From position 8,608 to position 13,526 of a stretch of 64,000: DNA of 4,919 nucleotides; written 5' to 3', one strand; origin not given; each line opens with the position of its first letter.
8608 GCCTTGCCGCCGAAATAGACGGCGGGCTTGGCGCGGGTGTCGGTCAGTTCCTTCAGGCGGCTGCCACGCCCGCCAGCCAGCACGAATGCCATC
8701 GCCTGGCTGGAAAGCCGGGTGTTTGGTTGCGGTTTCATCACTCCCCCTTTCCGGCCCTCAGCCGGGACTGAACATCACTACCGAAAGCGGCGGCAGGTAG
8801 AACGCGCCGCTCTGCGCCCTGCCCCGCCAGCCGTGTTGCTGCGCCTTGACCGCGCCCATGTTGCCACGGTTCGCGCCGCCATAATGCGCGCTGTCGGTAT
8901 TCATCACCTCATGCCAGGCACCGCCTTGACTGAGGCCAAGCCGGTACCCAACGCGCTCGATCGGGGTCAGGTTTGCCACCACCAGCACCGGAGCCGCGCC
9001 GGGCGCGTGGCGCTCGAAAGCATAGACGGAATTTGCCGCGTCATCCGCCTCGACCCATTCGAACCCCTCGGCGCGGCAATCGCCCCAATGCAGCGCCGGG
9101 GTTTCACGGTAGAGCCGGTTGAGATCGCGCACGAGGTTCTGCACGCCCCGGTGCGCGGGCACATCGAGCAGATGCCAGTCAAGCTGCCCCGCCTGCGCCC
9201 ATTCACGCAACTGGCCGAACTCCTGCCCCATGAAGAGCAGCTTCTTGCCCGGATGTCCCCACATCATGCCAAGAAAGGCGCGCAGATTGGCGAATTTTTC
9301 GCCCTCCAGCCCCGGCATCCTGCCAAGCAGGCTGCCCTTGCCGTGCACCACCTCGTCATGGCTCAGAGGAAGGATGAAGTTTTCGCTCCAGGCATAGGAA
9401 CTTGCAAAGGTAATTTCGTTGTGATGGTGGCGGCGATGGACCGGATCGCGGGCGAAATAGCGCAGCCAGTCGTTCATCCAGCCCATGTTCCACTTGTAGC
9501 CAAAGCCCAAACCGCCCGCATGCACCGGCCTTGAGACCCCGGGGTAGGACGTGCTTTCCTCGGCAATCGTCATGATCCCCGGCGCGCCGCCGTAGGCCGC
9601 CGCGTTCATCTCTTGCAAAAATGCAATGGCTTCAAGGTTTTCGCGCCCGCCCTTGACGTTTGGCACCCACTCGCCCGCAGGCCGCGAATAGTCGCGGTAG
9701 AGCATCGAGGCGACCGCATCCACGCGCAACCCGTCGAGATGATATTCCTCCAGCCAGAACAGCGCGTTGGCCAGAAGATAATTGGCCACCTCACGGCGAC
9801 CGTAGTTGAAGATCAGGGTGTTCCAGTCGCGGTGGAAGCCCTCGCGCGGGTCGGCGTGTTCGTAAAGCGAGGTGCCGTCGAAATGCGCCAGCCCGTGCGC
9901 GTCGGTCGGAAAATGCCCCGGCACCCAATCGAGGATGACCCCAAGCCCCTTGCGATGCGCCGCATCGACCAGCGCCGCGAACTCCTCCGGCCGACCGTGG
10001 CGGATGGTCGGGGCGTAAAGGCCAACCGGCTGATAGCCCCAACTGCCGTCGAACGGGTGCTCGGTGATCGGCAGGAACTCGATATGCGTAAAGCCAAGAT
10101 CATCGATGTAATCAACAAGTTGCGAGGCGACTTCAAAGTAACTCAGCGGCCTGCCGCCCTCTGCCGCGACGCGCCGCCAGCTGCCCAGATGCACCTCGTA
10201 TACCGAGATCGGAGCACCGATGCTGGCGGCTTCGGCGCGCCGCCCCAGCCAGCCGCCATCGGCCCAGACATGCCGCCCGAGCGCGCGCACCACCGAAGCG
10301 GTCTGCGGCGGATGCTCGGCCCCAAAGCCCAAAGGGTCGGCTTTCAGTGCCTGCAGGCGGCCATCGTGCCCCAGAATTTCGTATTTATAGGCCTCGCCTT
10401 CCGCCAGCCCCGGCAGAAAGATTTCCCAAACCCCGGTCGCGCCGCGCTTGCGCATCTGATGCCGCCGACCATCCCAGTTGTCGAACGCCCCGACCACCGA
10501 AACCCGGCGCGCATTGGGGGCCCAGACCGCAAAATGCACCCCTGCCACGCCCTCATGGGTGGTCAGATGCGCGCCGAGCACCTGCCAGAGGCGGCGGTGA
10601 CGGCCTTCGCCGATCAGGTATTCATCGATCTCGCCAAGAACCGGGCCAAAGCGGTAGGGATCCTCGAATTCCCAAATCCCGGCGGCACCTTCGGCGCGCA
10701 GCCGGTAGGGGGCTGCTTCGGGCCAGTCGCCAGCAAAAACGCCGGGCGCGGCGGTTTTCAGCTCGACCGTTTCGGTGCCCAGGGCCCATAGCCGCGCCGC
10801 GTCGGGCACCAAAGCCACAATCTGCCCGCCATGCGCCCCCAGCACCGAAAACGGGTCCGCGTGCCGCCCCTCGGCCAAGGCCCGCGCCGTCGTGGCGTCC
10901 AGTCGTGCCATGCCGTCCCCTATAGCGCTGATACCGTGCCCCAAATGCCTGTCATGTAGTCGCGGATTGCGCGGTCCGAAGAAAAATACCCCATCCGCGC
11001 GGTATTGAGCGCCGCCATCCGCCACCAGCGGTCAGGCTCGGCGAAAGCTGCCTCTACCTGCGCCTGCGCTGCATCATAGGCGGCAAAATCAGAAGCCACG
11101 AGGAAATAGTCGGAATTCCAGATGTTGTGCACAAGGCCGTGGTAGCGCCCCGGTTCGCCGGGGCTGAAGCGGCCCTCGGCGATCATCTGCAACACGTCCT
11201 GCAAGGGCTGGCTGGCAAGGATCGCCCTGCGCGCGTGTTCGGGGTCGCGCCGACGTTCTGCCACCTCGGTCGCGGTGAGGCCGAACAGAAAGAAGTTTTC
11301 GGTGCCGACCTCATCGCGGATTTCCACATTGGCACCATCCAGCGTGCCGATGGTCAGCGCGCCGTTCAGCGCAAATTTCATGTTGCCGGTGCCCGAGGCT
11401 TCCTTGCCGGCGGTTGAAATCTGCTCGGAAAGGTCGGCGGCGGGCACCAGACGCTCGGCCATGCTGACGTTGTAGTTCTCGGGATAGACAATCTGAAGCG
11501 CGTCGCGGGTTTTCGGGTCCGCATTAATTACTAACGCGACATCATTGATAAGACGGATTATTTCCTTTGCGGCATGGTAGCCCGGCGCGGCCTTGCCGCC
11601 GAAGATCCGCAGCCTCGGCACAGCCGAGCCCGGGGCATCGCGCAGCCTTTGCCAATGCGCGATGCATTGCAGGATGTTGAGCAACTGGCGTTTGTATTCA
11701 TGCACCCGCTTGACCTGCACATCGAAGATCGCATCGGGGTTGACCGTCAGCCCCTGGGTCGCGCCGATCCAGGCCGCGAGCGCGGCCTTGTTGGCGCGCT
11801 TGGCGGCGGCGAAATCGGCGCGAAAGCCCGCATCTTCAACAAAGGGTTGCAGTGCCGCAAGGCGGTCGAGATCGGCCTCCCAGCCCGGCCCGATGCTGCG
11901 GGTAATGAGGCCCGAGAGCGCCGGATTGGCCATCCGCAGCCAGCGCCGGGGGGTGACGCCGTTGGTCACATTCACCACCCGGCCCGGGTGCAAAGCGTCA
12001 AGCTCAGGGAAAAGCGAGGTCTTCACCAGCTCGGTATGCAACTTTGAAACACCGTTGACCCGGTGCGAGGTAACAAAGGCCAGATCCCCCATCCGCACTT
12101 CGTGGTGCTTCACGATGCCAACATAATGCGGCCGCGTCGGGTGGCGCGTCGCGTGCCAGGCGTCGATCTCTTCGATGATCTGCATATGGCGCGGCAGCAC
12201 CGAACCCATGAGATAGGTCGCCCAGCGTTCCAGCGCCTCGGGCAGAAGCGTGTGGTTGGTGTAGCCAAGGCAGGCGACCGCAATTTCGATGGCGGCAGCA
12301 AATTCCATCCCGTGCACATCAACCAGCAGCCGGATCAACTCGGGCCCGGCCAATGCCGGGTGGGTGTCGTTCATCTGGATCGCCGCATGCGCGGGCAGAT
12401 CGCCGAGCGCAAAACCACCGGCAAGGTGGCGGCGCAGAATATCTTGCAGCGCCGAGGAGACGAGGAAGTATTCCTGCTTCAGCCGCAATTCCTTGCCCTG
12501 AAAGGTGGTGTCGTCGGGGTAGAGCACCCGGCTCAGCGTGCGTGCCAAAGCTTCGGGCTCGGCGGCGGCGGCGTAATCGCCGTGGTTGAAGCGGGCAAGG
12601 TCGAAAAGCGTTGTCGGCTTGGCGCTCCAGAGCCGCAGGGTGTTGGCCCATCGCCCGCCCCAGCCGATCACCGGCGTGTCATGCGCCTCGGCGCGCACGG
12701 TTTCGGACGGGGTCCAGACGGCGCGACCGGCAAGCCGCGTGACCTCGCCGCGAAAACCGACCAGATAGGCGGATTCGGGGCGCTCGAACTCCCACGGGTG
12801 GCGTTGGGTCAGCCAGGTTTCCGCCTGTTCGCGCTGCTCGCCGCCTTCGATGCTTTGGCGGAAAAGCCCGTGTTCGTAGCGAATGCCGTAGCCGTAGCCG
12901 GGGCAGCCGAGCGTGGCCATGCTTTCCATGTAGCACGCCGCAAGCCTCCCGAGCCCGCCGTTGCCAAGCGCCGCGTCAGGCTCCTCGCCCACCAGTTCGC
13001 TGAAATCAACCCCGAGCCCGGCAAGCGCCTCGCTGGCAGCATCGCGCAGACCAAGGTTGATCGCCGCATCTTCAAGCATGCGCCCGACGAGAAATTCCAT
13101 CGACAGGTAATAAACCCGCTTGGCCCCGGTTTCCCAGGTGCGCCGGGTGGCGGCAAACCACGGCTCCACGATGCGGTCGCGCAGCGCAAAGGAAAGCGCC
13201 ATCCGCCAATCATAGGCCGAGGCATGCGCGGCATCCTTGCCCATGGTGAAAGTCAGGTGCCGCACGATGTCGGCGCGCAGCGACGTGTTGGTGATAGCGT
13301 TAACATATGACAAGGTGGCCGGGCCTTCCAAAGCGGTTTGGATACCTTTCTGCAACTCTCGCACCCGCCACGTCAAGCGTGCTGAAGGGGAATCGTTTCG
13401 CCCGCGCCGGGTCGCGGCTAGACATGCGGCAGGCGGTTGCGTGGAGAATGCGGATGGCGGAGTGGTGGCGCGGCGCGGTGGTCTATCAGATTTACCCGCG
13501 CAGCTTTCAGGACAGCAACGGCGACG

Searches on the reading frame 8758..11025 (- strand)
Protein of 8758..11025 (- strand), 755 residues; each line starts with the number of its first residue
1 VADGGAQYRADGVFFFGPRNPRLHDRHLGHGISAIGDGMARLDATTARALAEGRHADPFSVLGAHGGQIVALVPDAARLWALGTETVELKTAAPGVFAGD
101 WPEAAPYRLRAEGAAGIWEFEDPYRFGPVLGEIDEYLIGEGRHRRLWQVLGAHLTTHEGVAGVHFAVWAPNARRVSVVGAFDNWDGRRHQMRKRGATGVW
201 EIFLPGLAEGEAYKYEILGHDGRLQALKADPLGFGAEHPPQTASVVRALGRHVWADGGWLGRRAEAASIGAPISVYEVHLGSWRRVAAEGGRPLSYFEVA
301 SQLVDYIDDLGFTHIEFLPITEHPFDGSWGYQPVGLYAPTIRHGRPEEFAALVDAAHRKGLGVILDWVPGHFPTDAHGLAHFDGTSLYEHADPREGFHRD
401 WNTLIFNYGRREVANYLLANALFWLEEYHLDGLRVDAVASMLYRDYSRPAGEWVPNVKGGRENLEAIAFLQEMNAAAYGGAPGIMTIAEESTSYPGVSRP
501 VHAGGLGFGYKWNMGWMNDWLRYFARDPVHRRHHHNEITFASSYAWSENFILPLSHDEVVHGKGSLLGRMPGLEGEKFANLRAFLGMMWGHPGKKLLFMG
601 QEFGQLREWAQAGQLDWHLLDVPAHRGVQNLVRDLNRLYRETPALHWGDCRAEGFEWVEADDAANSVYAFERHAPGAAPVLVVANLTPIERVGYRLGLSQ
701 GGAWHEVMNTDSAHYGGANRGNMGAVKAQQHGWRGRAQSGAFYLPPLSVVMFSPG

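Call 71: search_protein_families(library=pfam, proteins=[window:8758-11025:-], max_evalue=0.00001)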
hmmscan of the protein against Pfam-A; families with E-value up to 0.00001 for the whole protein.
window:8758-11025:- (755 aa): 4 families
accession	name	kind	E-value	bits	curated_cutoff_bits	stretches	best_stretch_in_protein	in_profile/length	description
PF02922.24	CBM_48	-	1.2e-23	83.7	22.4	1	150-231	2-81/83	Carbohydrate-binding module 48 (Isoamylase N-terminal domain)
PF02806.24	Alpha-amylase_C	-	8.8e-22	77.7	21.2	1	657-754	1-94/95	Alpha amylase, C-terminal all-beta domain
PF22019.2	GlgB_N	-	3.7e-19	69.1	27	2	47-124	5-94/94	alpha-1,4-glucan branching enzyme GlgB, N-terminal domain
PF00128.31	Alpha-amylase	-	4.7e-15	56.2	22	1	304-375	25-95/446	Alpha amylase, catalytic domain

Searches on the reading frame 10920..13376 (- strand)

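Call 71: search_protein_families(library=pfam, proteins=[window:10920-13376:-], max_evalue=0.00001)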
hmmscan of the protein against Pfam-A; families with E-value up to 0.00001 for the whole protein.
window:10920-13376:- (818 aa): 1 family
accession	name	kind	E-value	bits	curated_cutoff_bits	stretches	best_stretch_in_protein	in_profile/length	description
PF00343.26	Phosphorylase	-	5e-284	944.5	27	1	119-813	2-712/713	Carbohydrate phosphorylase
